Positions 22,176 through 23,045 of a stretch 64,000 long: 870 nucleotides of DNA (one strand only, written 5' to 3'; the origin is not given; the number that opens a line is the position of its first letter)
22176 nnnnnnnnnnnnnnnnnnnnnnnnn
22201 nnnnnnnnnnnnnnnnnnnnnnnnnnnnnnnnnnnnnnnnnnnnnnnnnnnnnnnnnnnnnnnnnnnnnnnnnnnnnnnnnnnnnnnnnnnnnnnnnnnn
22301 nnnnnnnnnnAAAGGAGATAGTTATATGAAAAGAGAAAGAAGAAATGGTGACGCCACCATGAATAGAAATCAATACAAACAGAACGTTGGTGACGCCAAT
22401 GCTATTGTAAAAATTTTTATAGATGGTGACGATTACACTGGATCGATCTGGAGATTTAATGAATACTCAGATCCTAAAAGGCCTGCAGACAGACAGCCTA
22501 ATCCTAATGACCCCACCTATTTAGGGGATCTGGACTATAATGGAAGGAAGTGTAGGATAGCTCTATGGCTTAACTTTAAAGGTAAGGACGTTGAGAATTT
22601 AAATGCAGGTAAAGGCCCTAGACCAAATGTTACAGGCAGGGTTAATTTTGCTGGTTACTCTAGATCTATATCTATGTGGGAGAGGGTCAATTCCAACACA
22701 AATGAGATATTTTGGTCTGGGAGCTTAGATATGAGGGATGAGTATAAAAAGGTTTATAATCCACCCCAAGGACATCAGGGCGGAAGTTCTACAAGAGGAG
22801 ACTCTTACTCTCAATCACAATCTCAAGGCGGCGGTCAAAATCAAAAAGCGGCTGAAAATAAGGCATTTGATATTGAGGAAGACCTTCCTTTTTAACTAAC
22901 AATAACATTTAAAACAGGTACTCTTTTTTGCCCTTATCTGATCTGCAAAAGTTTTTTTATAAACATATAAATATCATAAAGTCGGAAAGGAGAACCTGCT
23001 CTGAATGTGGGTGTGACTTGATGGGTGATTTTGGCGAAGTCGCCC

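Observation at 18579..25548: Compact recombination and DNA-processing module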

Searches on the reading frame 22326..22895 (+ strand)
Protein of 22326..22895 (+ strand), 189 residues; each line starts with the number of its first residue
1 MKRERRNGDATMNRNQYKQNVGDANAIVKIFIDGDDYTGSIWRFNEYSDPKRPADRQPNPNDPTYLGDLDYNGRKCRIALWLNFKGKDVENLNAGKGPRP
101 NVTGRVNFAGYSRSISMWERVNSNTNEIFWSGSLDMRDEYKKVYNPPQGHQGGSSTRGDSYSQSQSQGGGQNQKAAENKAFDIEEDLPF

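Call 3: search_protein_families(library=pfam, proteins=[window:22326-22895:+], max_evalue=0.1)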
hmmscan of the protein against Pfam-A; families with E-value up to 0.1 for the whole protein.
window:22326-22895:+ (189 aa): 0 families

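Call 4: search_protein_families(library=phrogs, proteins=[window:22326-22895:+], max_evalue=0.01)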
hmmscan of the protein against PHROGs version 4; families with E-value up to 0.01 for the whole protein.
window:22326-22895:+ (189 aa): 1 family
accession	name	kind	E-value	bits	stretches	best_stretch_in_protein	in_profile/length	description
phrog_18154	-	DNA, RNA and nucleotide metabolism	0.00052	21.8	0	93-189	15-105/105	single strand DNA binding protein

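Call 11: search_protein_families(library=ncbifam, proteins=[window:22326-22895:+], max_evalue=0.1)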
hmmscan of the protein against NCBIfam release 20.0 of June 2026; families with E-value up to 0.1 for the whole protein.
window:22326-22895:+ (189 aa): 1 family
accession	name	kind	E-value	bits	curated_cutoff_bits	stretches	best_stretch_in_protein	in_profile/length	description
NF052497.1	AlphRhmnaseBT3686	equivalog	0.0016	17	700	1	2-39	64-101/424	alpha-l-rhamnosidase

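Call 27: find_homologous_proteins(query=window:22326-22895:+, max_evalue=0.001)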
Query window:22326-22895:+ (189 aa): 1 proteins with E <= 0.001 among 8 candidates.
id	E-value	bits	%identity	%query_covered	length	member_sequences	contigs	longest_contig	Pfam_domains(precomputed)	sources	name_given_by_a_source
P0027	1.7e-124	431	99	100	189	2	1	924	-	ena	-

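Call 31: find_homologous_proteins(query=A2, max_evalue=0.01)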
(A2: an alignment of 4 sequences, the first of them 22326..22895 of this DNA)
Query A2 (4 sequences) (189 aa, profile of the alignment): 4 proteins with E <= 0.01 among 669 candidates.
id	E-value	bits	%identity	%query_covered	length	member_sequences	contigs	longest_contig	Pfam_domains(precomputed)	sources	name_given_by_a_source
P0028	1.2e-73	264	31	75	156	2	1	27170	-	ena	-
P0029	2.5e-67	244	25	97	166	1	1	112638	-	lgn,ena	-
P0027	1.6e-65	238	99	100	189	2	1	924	-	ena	-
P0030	2.8e-42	162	25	61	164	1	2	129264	-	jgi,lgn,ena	jgi:hypothetical protein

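Call 43: predict_structure(alignment_id=A3)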
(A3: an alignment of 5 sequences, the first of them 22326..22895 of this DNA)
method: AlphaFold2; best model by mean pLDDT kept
length: 189 residues; sequences in the alignment: 5
mean_pLDDT: 66.3   pTM: 0.57
mean pLDDT of the five models: 66.3, 64.4, 64.3, 62.2, 61.3
residues with pLDDT >= 90: 23; 70-90: 79; 50-70: 28; < 50: 59
segments of 3 or more residues with pLDDT < 50: 86-96, 139-182, 187-189
pLDDT, mean of each block of 10 residues (from residue 1): 78 82 86 90 71 61 85 87 54 52 83 87 86 73 37 31 30 38 48
secondary structure, 60 per line:
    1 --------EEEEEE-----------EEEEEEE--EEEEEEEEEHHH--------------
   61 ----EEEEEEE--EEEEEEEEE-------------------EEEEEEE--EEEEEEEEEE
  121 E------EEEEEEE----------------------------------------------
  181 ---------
elements in order: E9-14 E26-32 E35-43 E65-71 E74-82 E102-108 E111-121 E128-134

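Call 44: search_protein_representatives(protein=window:22326-22895:+)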
Query: 189 residues. Proteins with E-value up to 0.001 (for the whole library): 7; up to 1e-10: 2; up to 1e-30: 1. The best 7 are listed.
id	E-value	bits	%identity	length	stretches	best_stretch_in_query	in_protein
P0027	5.3e-125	431.2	99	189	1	1-189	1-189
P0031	8.0e-24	101.0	38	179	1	2-189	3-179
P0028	5.1e-10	56.0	38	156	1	2-149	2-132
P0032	9.4e-10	55.1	34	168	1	2-189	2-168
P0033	3.5e-09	53.2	32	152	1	4-148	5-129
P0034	3.6e-05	40.2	34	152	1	2-150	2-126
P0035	6.4e-05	39.3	27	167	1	6-189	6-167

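Call 55: search_solved_structures(query=A4, max_evalue=10, show_alignments=3)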
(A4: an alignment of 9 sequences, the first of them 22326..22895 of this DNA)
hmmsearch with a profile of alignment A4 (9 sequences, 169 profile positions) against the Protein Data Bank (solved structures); distinct sequences matched with E-value up to 10: 1.
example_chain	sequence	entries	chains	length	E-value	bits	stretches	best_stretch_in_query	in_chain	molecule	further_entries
4p99_A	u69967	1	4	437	0.079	16.2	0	8-64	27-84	MpAFP_RII tetra-tandemer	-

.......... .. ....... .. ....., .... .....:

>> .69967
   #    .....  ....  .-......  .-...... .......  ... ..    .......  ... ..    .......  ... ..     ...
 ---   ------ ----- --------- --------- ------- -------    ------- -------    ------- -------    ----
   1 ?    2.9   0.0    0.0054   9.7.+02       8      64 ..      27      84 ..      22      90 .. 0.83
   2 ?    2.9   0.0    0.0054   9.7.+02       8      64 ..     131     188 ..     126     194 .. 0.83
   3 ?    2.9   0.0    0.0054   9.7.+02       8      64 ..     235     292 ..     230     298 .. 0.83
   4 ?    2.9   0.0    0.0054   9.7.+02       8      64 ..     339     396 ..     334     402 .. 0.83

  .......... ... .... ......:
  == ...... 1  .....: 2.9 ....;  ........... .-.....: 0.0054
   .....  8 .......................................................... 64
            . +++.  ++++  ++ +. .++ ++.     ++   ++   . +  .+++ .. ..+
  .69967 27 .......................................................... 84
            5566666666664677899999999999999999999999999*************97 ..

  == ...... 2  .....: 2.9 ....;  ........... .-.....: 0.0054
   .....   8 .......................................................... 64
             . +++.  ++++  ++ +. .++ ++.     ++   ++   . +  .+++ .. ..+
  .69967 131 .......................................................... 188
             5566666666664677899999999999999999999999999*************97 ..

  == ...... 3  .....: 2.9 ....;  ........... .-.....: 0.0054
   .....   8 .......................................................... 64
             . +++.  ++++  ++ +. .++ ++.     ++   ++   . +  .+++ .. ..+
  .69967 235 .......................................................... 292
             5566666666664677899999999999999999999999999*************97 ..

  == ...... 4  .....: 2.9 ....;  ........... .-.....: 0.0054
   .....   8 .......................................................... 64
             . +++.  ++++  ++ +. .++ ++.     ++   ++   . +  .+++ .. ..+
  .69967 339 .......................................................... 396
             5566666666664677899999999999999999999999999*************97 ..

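Call 57: fold_search(model_id=the predicted structure, library=viral)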
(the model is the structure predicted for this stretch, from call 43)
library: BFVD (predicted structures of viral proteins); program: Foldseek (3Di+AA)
matches with E <= 10: 571; with E <= 0.001: 2
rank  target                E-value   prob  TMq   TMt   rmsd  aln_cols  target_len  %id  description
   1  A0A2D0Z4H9            4.2e-07  1.00  0.44  0.52  20.6       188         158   20  Single stranded DNA-binding protein [Vibrio phage JSF9]
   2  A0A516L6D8            3.2e-04  1.00  0.34  0.46  12.1       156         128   16  (no name in the UniProt tables at hand)
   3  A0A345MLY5            1.0e-02  0.99  0.25  0.38  15.6       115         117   20  (no name in the UniProt tables at hand)
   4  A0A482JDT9            1.1e-02  0.60  0.18  0.15  18.4       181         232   14  Uncharacterized protein [Mycobacterium phage Typha]
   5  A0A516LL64            1.8e-02  0.25  0.15  0.16  14.9       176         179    9  (no name in the UniProt tables at hand)
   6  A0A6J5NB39            1.9e-02  1.00  0.23  0.43  18.7        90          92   20  Uncharacterized protein [uncultured Caudovirales phage]
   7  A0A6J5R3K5            3.1e-02  0.98  0.21  0.42   9.6        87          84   20  Uncharacterized protein [uncultured Caudovirales phage]
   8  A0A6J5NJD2            3.8e-02  0.97  0.33  0.52   6.6       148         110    9  Uncharacterized protein [uncultured Caudovirales phage]
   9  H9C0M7                3.8e-02  0.35  0.17  0.20  17.5       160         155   11  (no name in the UniProt tables at hand)
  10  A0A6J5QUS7            4.1e-02  1.00  0.23  0.55   4.7        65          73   22  Uncharacterized protein [uncultured Caudovirales phage]
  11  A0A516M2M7            4.1e-02  0.20  0.15  0.18  15.8       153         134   14  (no name in the UniProt tables at hand)
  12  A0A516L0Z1            4.5e-02  0.96  0.20  0.42  11.2        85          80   16  (no name in the UniProt tables at hand)
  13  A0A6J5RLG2            4.8e-02  0.35  0.16  0.24  14.7       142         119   10  Uncharacterized protein [uncultured Caudovirales phage]
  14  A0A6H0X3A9            5.0e-02  0.23  0.15  0.19  15.6       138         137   10  (no name in the UniProt tables at hand)
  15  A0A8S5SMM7            5.3e-02  0.85  0.29  0.36  14.5       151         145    6  Uncharacterized protein [Myoviridae sp. ctPoO4]
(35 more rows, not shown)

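Call 59: search_dna_similar(query=window:22326-22895:+, collection=phages, mode=protein, max_rows=20, max_evalue=1)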
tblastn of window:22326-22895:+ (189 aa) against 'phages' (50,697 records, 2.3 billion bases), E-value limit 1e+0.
Records with a match: 1; places in all: 1; records where one place covers at least 80% of the query: 0.
Best place of each record, by identity: <60% 1.
By first word of the organism name: Bacteriophage 1.
By host as written in the record: - 1.
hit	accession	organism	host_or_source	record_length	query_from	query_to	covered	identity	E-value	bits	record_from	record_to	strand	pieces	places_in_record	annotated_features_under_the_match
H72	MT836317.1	Bacteriophage sp.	human fecal samples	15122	2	38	20%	43.2%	1e-1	39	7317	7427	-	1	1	record has no annotation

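Call 68: find_encoding_contigs(protein=P0030, flank=10000, max_places=1)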
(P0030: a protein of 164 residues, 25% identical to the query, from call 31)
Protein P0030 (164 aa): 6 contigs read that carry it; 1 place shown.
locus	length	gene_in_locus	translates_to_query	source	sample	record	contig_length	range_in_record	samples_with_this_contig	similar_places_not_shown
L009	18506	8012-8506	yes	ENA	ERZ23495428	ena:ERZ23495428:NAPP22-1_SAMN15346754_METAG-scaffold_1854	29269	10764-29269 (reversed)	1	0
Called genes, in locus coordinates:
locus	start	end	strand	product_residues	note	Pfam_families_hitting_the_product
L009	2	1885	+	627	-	?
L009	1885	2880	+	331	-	-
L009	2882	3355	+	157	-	-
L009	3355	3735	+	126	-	-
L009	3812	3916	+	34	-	-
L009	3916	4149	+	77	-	-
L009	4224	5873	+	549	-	-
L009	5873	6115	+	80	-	-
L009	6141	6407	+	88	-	-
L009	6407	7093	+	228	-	PF04098:Rad52_Rad22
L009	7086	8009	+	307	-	-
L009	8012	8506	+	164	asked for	-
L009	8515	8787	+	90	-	-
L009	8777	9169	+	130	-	-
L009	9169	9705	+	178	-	-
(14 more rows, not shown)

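Call 97: search_protein_families(library=phrogs, alignment_id=A4, max_evalue=0.01)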
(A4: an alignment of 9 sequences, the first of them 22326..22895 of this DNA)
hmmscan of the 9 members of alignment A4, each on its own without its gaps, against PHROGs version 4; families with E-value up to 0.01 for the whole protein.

A. member 1, window:22326-22895:+ (189 aa): 1 family
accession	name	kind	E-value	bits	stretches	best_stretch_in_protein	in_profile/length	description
phrog_18154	-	DNA, RNA and nucleotide metabolism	0.00052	21.8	0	93-189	15-105/105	single strand DNA binding protein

B. families by the number of members that match (of 9 scanned): 2 families
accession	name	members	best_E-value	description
phrog_18154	-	7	1.6e-09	single strand DNA binding protein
phrog_7364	-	5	9.2e-07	single strand DNA binding protein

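Call 111: search_protein_families(library=padloc, proteins=[window:22326-22895:+], max_evalue=0.01)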
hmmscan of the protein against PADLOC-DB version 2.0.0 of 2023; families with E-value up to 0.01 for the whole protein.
window:22326-22895:+ (189 aa): 0 families
